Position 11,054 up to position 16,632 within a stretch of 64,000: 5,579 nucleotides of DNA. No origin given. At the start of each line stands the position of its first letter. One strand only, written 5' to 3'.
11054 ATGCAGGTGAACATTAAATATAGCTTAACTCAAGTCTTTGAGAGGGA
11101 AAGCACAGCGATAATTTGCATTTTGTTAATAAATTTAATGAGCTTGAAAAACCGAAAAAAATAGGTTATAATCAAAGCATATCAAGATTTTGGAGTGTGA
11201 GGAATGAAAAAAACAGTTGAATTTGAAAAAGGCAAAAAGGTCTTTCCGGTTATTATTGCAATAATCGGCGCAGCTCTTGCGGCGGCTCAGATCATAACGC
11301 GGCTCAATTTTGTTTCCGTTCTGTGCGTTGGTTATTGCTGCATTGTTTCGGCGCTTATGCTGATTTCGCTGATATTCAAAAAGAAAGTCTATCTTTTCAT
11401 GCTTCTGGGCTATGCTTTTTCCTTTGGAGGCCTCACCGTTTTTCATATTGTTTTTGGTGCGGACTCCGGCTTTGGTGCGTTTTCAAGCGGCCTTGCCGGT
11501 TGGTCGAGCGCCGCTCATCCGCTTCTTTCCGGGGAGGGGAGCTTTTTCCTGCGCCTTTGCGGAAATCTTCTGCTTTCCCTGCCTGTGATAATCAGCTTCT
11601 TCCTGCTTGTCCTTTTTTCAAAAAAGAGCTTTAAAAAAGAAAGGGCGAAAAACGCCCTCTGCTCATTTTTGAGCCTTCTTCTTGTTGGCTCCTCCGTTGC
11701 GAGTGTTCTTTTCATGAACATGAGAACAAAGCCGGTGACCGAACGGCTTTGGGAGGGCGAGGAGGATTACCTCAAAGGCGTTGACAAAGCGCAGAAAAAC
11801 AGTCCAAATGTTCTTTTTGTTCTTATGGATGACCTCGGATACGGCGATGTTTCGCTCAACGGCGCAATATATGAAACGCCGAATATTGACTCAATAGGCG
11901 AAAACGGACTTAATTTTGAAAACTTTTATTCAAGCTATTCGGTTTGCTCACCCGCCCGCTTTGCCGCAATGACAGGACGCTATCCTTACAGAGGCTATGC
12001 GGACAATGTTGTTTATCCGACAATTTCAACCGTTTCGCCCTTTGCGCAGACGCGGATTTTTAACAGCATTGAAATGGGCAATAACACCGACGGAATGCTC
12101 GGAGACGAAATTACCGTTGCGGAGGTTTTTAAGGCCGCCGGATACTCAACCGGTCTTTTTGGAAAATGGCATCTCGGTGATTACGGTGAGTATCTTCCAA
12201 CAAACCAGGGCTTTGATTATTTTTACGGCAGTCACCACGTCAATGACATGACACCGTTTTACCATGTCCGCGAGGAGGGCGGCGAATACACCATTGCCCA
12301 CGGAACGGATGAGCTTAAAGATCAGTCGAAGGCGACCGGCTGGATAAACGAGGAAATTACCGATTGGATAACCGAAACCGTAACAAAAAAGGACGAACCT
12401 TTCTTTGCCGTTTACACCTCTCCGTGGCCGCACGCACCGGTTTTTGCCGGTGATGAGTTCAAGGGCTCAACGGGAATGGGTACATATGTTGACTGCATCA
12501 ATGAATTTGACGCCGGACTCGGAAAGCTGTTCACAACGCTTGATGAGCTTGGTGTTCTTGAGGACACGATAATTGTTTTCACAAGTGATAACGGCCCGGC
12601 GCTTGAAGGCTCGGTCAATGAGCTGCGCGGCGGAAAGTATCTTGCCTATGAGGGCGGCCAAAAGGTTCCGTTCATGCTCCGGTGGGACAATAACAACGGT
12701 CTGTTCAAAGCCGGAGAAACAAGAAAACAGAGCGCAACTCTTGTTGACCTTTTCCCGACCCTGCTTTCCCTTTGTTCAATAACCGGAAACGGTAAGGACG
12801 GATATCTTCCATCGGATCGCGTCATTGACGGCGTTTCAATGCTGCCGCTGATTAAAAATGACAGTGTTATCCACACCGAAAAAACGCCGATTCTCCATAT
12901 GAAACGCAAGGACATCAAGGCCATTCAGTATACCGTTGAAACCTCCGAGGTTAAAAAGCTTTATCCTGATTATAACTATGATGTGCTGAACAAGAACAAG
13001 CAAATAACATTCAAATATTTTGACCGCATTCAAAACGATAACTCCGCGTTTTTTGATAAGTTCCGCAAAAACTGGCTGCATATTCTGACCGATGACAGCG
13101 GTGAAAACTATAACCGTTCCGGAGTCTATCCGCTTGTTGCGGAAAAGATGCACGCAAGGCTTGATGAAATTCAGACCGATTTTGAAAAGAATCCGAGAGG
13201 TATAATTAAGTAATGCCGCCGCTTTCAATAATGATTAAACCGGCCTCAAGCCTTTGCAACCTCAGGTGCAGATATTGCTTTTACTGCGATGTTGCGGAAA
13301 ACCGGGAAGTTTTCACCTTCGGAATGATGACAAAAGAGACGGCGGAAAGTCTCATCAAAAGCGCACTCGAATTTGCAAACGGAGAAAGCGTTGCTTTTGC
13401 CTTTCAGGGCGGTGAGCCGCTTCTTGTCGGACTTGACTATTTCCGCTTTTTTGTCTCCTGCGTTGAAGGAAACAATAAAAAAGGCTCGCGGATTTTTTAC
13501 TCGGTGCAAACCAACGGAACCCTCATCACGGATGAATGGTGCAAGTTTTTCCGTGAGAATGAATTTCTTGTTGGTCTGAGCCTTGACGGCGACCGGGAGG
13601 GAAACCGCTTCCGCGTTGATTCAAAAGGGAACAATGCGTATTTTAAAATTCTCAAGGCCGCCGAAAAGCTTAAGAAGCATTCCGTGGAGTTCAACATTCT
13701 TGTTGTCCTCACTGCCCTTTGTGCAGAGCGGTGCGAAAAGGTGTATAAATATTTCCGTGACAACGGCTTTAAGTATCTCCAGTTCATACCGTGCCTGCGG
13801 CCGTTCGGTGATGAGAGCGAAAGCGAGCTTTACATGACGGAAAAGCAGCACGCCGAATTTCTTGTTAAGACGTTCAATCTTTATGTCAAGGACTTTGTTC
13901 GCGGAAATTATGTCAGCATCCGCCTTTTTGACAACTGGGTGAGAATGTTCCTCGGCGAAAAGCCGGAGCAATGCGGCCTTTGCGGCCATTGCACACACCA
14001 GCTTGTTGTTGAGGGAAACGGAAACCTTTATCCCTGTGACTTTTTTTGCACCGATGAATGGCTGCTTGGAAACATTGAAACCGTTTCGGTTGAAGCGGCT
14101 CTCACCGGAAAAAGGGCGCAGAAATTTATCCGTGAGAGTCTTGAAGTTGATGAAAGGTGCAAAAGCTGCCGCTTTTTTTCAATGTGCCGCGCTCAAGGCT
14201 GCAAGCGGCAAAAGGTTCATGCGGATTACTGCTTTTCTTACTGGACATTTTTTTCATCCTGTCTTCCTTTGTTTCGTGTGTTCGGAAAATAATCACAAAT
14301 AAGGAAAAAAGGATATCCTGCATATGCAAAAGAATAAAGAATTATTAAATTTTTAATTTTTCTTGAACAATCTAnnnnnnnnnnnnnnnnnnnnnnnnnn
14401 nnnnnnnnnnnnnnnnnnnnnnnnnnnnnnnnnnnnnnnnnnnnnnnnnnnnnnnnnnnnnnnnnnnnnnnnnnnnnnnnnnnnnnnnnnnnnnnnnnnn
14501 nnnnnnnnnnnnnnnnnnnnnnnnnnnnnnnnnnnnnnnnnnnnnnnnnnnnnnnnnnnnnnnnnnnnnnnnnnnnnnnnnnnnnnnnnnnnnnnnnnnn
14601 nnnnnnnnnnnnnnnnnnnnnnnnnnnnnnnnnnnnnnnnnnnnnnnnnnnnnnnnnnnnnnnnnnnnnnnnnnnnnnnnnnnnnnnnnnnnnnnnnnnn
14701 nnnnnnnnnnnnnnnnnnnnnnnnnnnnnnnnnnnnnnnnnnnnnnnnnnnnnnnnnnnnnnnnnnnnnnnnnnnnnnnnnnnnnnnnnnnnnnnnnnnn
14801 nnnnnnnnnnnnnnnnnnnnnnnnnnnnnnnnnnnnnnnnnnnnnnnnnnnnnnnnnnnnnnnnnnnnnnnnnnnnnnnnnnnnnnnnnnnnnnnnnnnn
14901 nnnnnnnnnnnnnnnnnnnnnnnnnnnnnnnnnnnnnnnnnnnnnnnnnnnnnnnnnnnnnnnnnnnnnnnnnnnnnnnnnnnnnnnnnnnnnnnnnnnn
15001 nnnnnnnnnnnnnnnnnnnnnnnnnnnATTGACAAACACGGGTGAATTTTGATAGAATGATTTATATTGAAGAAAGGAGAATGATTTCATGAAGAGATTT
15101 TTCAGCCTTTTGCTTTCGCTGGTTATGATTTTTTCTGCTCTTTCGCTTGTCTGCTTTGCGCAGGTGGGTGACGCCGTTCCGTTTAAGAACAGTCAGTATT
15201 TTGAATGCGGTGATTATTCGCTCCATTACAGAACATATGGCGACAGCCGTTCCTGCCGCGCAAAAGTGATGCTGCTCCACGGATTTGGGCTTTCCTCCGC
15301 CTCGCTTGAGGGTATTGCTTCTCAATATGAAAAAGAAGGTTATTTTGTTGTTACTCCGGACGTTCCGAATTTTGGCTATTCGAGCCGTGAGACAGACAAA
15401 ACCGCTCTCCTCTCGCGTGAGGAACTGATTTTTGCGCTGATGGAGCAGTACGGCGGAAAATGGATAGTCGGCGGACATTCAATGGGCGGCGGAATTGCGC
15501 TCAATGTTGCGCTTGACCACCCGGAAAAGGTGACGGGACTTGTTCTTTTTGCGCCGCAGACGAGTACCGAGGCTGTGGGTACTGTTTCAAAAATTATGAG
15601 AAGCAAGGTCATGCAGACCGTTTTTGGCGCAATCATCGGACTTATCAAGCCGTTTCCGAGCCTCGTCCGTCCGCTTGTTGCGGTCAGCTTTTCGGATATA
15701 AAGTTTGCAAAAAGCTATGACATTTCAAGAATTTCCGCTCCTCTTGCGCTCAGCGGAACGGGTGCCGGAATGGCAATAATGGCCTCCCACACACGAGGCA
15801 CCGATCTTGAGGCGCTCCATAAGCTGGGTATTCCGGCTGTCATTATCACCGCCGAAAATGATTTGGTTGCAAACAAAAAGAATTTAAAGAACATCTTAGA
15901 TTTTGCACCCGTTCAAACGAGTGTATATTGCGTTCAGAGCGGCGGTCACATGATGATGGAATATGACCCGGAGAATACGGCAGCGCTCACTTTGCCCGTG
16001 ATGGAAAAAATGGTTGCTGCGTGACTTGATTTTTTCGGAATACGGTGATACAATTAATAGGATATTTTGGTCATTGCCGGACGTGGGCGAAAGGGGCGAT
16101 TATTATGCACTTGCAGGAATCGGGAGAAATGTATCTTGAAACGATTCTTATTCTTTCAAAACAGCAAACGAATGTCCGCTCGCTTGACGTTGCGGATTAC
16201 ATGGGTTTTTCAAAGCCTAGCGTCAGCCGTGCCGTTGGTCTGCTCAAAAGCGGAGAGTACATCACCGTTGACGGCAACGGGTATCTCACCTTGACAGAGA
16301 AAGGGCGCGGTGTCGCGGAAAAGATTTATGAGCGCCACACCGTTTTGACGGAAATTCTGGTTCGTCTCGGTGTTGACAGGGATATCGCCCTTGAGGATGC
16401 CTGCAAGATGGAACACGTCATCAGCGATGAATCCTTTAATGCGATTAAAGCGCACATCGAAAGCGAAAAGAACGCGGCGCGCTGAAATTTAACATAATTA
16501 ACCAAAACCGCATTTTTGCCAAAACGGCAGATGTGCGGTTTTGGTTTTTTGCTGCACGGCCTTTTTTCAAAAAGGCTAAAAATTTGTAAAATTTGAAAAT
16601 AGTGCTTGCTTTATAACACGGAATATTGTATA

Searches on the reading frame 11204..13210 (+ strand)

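Call 65: search_protein_families(library=pfam, proteins=[window:11204-13210:+], max_evalue=0.001)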
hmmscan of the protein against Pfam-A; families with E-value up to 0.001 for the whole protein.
window:11204-13210:+ (669 aa): 2 families
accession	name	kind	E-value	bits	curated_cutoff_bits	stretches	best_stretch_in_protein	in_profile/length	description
PF00884.28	Sulfatase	-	6.9e-56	190.2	25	1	201-524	1-299/301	Sulfatase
PF01663.27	Phosphodiest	-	0.00086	19.4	23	0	224-464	19-220/342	Type I phosphodiesterase / nucleotide pyrophosphatase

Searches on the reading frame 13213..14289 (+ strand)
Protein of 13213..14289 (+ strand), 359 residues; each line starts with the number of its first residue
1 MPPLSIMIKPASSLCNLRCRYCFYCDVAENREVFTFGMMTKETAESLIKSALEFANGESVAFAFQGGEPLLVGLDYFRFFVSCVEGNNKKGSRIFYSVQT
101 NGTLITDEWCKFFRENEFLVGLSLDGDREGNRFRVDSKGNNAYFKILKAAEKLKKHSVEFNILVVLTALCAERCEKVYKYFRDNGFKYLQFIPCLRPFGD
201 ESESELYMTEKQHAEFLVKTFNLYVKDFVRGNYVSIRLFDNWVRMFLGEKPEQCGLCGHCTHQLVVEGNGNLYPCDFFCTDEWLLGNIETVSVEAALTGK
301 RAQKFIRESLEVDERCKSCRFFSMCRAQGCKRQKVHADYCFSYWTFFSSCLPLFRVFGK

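Call 15: search_protein_families(library=pfam, proteins=[window:13213-14289:+], max_evalue=0.001)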
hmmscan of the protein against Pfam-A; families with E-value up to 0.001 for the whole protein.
window:13213-14289:+ (359 aa): 3 families
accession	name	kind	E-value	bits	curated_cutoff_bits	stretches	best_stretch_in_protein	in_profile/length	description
PF04055.27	Radical_SAM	-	7.3e-15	56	29.5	1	14-167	6-152/166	Radical SAM superfamily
PF13186.11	SPASM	-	5.7e-09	36.6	21.5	1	257-319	1-66/67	Iron-sulfur cluster-binding domain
PF13353.11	Fer4_12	-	2.5e-06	28.3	22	1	14-131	14-124/137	4Fe-4S single cluster domain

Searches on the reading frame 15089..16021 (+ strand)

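Call 15: search_protein_families(library=pfam, proteins=[window:15089-16021:+], max_evalue=0.001)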
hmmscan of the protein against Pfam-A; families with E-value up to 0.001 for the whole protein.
window:15089-16021:+ (311 aa): 8 families
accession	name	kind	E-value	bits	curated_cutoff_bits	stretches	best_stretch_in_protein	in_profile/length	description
PF00561.26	Abhydrolase_1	-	2.3e-21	77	25.8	1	60-165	3-110/245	alpha/beta hydrolase fold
PF12146.15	Hydrolase_4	-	5.8e-18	65.5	27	1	57-290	4-235/239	Serine aminopeptidase, S33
PF12697.13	Abhydrolase_6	-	2.4e-11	45.2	26.3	1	61-299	2-216/217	Alpha/beta hydrolase family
PF12695.13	Abhydrolase_5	-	2.4e-11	44.2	27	1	69-164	11-97/164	Alpha/beta hydrolase family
PF20408.4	Abhydrolase_11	-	7.4e-06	26.3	27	0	58-154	3-105/193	Alpha/beta hydrolase domain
PF00756.26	Esterase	-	0.00013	22.2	22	1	126-160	118-152/251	Putative esterase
PF06821.19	Ser_hydrolase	-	0.00017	22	22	0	118-172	50-106/172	Serine hydrolase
PF07859.19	Abhydrolase_3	-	0.00085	19.6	25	0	124-161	72-113/210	alpha/beta hydrolase fold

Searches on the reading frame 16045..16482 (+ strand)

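Call 15: search_protein_families(library=pfam, proteins=[window:16045-16482:+], max_evalue=0.001)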
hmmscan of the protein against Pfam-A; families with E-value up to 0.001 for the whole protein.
window:16045-16482:+ (146 aa): 3 families
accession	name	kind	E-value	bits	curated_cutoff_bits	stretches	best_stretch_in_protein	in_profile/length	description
PF02742.21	Fe_dep_repr_C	-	2.8e-15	56.5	27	1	84-139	1-57/70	Iron dependent repressor, metal binding and dimerisation domain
PF01325.25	Fe_dep_repress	-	6.8e-09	36.2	26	1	22-76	1-55/60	Iron dependent repressor, N-terminal DNA binding domain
PF12802.13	MarR_2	-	0.00094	19.7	27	0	48-74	25-51/61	MarR family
